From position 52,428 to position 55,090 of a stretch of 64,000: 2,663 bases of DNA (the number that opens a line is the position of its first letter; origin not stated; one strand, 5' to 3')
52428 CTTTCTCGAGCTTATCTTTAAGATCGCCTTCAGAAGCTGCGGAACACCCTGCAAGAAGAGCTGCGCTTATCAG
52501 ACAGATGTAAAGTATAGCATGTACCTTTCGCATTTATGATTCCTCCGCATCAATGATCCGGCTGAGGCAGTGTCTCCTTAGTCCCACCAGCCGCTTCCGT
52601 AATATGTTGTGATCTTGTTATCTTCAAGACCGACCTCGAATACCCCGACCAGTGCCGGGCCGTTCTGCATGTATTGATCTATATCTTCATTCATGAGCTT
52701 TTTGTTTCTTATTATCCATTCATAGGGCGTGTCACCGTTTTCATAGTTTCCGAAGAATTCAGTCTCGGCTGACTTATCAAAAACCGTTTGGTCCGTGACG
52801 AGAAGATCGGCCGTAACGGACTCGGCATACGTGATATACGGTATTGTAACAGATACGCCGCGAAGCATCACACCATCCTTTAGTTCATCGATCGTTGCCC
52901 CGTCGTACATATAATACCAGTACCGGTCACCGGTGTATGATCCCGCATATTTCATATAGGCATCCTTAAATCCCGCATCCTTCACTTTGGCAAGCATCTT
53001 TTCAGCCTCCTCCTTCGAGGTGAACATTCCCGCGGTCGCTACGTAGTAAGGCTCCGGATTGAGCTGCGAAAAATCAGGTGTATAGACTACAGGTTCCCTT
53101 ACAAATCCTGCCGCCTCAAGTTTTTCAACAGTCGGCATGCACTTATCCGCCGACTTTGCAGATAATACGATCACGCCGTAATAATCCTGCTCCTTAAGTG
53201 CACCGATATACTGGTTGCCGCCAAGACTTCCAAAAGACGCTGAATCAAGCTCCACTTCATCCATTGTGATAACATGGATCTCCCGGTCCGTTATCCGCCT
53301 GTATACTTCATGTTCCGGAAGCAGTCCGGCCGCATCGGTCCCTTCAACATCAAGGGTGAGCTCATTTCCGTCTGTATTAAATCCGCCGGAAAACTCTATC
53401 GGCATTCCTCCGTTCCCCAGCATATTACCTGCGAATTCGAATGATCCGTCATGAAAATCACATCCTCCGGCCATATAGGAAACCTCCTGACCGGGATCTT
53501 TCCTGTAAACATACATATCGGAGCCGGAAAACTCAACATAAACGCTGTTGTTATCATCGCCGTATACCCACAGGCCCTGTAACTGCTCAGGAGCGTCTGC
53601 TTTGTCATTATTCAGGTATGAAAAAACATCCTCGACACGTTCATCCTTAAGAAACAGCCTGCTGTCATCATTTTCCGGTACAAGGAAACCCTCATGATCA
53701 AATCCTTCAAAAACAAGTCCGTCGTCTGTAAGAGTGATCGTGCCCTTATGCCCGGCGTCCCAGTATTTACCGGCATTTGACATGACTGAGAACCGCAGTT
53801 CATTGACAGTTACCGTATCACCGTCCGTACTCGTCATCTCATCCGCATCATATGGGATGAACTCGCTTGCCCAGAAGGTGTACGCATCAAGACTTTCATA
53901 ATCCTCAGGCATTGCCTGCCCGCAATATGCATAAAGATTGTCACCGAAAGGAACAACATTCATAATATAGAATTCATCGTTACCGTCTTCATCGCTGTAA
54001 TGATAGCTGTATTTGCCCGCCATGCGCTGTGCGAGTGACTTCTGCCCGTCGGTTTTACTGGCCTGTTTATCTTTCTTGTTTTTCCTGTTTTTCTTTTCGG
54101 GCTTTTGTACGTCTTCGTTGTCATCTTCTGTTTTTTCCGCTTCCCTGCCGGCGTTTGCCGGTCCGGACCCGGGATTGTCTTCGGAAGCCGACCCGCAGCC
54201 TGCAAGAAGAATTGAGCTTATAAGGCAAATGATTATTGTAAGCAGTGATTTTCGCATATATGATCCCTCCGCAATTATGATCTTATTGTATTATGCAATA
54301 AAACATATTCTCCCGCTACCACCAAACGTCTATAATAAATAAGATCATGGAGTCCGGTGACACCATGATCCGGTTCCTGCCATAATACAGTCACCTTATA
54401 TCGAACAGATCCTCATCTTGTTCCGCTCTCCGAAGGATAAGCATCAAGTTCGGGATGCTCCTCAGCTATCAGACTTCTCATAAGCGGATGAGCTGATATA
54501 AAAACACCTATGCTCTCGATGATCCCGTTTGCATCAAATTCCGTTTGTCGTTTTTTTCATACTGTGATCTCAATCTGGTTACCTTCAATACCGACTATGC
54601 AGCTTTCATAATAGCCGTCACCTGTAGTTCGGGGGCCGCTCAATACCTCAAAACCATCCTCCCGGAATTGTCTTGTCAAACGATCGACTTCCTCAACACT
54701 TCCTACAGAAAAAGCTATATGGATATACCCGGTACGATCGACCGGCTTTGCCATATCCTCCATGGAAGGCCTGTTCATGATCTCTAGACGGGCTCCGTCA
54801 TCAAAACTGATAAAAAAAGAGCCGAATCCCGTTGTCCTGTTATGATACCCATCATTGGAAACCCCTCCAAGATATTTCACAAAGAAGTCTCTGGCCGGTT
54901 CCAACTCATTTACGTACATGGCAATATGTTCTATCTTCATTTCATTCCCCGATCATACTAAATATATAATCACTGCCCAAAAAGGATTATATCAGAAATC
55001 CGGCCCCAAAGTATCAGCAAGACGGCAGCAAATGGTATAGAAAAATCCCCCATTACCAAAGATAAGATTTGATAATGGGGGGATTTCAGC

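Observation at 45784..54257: Six-gene operon: three paralogous-signal lipoproteins, a 7-TM pseudo-kinase, a histidine kinase and a LuxR regulator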

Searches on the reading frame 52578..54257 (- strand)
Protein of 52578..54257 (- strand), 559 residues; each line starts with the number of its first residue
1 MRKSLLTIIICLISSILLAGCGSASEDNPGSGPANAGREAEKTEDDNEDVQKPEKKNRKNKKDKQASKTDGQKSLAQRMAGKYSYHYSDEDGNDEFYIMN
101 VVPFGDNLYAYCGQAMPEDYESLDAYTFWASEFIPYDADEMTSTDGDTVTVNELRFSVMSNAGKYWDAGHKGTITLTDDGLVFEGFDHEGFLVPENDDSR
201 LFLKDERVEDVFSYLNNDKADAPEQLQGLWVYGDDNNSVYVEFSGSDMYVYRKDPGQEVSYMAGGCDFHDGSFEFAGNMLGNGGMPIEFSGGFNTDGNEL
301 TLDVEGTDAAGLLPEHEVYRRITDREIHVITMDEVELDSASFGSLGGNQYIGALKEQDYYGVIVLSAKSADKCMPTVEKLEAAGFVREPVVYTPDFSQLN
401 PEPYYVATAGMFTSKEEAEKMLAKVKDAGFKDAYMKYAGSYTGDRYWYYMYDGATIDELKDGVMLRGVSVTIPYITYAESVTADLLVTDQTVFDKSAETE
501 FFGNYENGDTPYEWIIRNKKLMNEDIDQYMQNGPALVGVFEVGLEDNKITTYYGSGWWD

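Call 3: search_protein_families(library=pfam, proteins=[window:52578-54257:-], max_evalue=0.1)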
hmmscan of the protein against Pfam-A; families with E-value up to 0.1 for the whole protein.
window:52578-54257:- (559 aa): 2 families
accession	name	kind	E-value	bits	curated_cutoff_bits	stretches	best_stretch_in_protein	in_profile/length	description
PF05036.18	SPOR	-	7.3e-05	23.5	21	1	359-434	4-74/76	SPOR domain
PF06783.16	UPF0239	-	0.037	14.7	25.4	1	9-64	33-87/88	Uncharacterised protein family (UPF0239)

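Call 4: search_protein_families(library=ncbifam, proteins=[window:52578-54257:-], max_evalue=0.1)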
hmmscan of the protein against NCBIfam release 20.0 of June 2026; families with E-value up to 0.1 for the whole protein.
window:52578-54257:- (559 aa): 5 families
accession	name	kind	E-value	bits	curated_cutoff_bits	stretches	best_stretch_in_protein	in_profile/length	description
TIGR02898.1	spore_YhcN_YlaJ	subfamily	0.0038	17.6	99.75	1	9-70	4-54/158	YhcN/YlaJ family sporulation lipoprotein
NF047408.1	SA0632_fam_LP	equivalog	0.03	13.9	70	1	7-74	4-65/68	SA0632 family lipoprotein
NF045774.1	cytochro_C551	exception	0.032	14.2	118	1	1-51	1-46/110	cytochrome c551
NF008153.0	PRK10905.1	equivalog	0.041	13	256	0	398-424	375-401/424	cell division protein DamX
NF042930.1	EF0163_fam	equivalog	0.072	12.6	65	0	8-85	2-80/165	EF0163 family protein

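Call 17: find_homologous_proteins(query=window:52578-54257:-)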
Query window:52578-54257:- (559 aa): 142 proteins with E <= 0.001 among 8000 candidates; the best 120 are listed.
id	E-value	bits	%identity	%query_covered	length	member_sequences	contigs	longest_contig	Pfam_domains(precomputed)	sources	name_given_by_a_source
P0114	0.0e+0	1289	100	100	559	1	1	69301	-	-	-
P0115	7.8e-237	806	64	100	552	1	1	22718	PF05036.19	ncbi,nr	ncbi:MAG: SPOR domain-containing protein [Lachnospiraceae bacterium]|nr:SPOR domain-containing prote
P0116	8.7e-237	806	65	100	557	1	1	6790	-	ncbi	-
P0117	6.1e-232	790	64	97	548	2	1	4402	-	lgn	-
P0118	3.8e-226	770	61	100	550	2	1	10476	-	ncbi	-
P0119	1.9e-225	768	62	100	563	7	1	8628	-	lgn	-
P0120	2.9e-222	758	60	100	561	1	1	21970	-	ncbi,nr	ncbi:MAG: hypothetical protein K6E62_08350 [Lachnospiraceae bacterium]|nr:hypothetical protein [Lach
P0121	2.2e-221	755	62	100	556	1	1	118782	-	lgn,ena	-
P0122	5.4e-221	753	60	100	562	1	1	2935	-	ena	-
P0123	6.2e-220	750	61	100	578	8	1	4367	-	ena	-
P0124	6.5e-220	750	62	100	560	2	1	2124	-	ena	-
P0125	3.8e-219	747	60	100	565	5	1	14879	-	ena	-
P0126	4.6e-218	744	60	100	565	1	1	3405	-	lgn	-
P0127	4.4e-217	741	60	99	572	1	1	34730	-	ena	-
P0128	6.0e-217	740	59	100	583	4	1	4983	-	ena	-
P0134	5.8e-214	730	59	100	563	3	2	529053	-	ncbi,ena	-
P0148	2.7e-188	645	52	100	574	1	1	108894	-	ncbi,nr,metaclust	ncbi:hypothetical protein UYO_1000 [Lachnospiraceae bacterium JC7]|nr:hypothetical protein UYO_1000 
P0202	5.5e-119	417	41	99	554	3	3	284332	PF05036.19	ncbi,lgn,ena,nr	ncbi:MAG: SPOR domain-containing protein [Lachnospiraceae bacterium]|nr:SPOR domain-containing prote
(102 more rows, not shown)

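Call 37: search_solved_structures(query=A5, max_evalue=1)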
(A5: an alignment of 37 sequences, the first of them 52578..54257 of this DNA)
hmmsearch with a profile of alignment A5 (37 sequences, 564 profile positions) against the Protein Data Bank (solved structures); distinct sequences matched with E-value up to 1: 4.
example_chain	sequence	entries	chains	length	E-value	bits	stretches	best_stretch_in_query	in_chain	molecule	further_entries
1x60_A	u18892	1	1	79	0.024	16.5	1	359-436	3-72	Sporulation-specific N-acetylmuramoyl-L-alanine amidase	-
8rjc_9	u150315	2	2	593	0.075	14.9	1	8-76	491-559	Calnexin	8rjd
7cu3_B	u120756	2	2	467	0.19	13.6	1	9-73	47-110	Transmembrane protein FAM155A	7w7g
2lfv_A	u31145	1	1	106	0.39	12.5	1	357-430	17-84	Protein damX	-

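Call 57: search_protein_families(library=pfam, alignment_id=A5, max_evalue=0.01)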
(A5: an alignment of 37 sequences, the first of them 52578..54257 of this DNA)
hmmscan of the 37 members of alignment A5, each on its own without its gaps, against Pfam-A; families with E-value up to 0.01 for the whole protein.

A. member 1, window:52578-54257:- (559 aa): 1 family
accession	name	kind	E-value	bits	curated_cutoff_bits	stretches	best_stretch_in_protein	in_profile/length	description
PF05036.18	SPOR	-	7.3e-05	23.5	21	1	359-434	4-74/76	SPOR domain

B. families by the number of members that match (of 37 scanned): 2 families
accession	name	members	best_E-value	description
PF05036.18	SPOR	32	2.5e-07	SPOR domain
PF24381.1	DUF7537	2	0.0048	Family of unknown function (DUF7537)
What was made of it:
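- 52578..54257 (-): LipoA: acidic lipoprotein with an N-module (about residues 72-346), a SPOR peptidoglycan-binding domain (residues 359-434, nt 52956-53183) and a C-module (about 440-559). SPOR was found in 32 of 37 family members (call 57).
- On SPOR-domain proteins: 32 of 37 family members match (call 57).
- Closest known: SPOR-domain envelope proteins. Same: The family profile weakly hits the CwlC and DamX SPOR structures (calls 3, 37, 57).
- LipoA has a SPOR domain that could report on cell-wall state (calls 3, 57).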

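Call 88: find_encoding_contigs(protein=P0134, flank=10000, max_places=1)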
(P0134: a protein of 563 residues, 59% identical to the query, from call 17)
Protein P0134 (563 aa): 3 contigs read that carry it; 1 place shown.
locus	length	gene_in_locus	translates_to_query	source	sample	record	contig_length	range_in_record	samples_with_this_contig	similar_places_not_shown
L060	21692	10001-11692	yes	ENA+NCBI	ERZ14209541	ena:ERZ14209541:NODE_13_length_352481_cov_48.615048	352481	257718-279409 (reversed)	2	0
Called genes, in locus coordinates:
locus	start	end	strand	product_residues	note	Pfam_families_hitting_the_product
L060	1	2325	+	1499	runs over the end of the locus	PF00310:GATase_2, PF04898:Glu_syn_central, PF01645:Glu_synthase, PF01493:GXGXG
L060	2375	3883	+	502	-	PF14691:Fer4_20, PF00070:Pyr_redox (weak), PF01266:DAO (weak), PF03486:HI0933_like (faint), PF07992:Pyr_redox_2, PF13450:NAD_binding_8, PF01593:Amino_oxidase (weak), PF07992:Pyr_redox_2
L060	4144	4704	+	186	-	PF02525:Flavodoxin_2, PF03358:FMN_red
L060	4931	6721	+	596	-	PF00909:Ammonium_transp, PF00543:P-II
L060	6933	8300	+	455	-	PF13230:GATase_4 (faint), PF13522:GATase_6, PF13537:GATase_7, PF00156:Pribosyltran (weak)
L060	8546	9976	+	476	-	-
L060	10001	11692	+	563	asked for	-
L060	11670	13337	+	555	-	-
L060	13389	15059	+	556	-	-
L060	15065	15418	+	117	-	-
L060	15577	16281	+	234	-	PF00657:Lipase_GDSL, PF13472:Lipase_GDSL_2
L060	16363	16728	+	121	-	PF21631:A9CJY8-like_N (faint), PF13840:ACT_7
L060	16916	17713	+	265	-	PF04072:LCM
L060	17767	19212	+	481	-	PF25973:BSH_CzcB (faint), PF25967:RND-MFP_C, PF25989:YknX_C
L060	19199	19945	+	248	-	PF00005:ABC_tran, PF02463:SMC_N (faint), PF13304:AAA_21 (faint)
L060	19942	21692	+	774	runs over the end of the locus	PF02687:FtsX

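Call 89: find_encoding_contigs(protein=P0148, flank=10000, max_places=1)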
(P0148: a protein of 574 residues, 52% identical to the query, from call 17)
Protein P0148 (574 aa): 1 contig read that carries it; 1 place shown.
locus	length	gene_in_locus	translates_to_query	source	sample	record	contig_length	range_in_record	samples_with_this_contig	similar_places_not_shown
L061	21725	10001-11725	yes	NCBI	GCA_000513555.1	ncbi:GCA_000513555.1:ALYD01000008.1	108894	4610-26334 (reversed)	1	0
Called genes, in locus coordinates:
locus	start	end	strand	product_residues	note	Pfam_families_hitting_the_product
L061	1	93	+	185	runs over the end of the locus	PF09512:ThiW (weak), PF12822:ECF_trnsprt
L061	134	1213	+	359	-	PF01547:SBP_bac_1, PF13531:SBP_bac_11, PF13416:SBP_bac_8, PF13343:SBP_bac_6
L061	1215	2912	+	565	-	PF00672:HAMP, PF06580:His_kinase, PF02518:HATPase_c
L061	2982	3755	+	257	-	PF00072:Response_reg, PF12833:HTH_18, PF00165:HTH_AraC (weak)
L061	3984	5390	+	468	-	-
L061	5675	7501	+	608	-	PF00528:BPD_transp_1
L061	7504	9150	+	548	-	PF00005:ABC_tran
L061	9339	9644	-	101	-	-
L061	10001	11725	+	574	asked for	-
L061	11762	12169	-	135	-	PF01475:FUR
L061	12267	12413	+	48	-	-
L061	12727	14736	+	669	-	PF03572:Peptidase_S41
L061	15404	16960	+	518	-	PF00665:rve (weak), PF22483:Mu-transpos_C_2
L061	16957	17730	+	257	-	PF01695:IstB_IS21, PF02562:PhoH (faint)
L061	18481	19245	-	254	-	-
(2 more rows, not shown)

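Call 90: find_encoding_contigs(protein=P0202, flank=10000, max_places=1)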
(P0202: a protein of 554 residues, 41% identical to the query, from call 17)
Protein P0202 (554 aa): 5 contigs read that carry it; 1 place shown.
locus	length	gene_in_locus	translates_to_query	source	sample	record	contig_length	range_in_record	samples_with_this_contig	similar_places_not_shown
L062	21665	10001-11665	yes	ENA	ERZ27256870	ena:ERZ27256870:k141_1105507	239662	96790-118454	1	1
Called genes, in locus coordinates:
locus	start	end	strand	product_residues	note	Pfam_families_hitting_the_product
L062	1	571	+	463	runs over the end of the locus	PF01039:Carboxyl_trans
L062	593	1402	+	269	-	PF04277:OAD_gamma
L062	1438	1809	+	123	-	-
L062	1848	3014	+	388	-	PF03977:OAD_beta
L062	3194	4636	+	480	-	PF00682:HMGL-like, PF02436:PYC_OADA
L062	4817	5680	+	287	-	PF01418:HTH_6, PF01380:SIS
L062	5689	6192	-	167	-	-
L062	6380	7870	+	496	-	PF00070:Pyr_redox (faint), PF00890:FAD_binding_2 (weak), PF01134:GIDA (faint), PF03486:HI0933_like, PF07992:Pyr_redox_2 (weak), PF12831:FAD_oxidored (weak), PF03486:HI0933_like, PF22780:HI0933_like_1st, +1 more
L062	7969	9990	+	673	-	PF02743:dCache_1, PF22673:MCP-like_PDC_1, PF00672:HAMP (faint), PF00015:MCPsignal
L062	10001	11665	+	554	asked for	PF05036:SPOR (weak)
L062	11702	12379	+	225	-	PF02224:Cytidylate_kin, PF13189:Cytidylate_kin2, PF13238:AAA_18 (weak)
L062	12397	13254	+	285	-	PF02401:LYTB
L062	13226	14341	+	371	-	PF21710:Spt6_S1 (faint), PF00575:S1, PF23459:S1_RRP5 (faint), PF13509:S1_2 (faint), PF00575:S1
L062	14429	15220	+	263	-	PF03705:CheR_N, PF01739:CheR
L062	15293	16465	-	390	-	PF13482:RNase_H_2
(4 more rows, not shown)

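Call 95: search_protein_families(library=padloc, proteins=[window:52578-54257:-], max_evalue=0.001)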
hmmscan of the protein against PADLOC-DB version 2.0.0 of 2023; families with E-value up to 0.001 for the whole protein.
window:52578-54257:- (559 aa): 0 families

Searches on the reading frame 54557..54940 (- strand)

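Call 98: search_protein_families(library=pfam, proteins=[window:54557-54940:-], max_evalue=0.0001)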
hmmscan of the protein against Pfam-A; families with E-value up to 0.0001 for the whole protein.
window:54557-54940:- (127 aa): 2 families
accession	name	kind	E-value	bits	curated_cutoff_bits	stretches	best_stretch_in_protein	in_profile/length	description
PF00903.31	Glyoxalase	-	1.2e-14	55.2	20.6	1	2-125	1-121/121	Glyoxalase/Bleomycin resistance protein/Dioxygenase superfamily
PF13669.12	Glyoxalase_4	-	5.3e-08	33.6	27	1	5-109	2-104/109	Glyoxalase/Bleomycin resistance protein/Dioxygenase superfamily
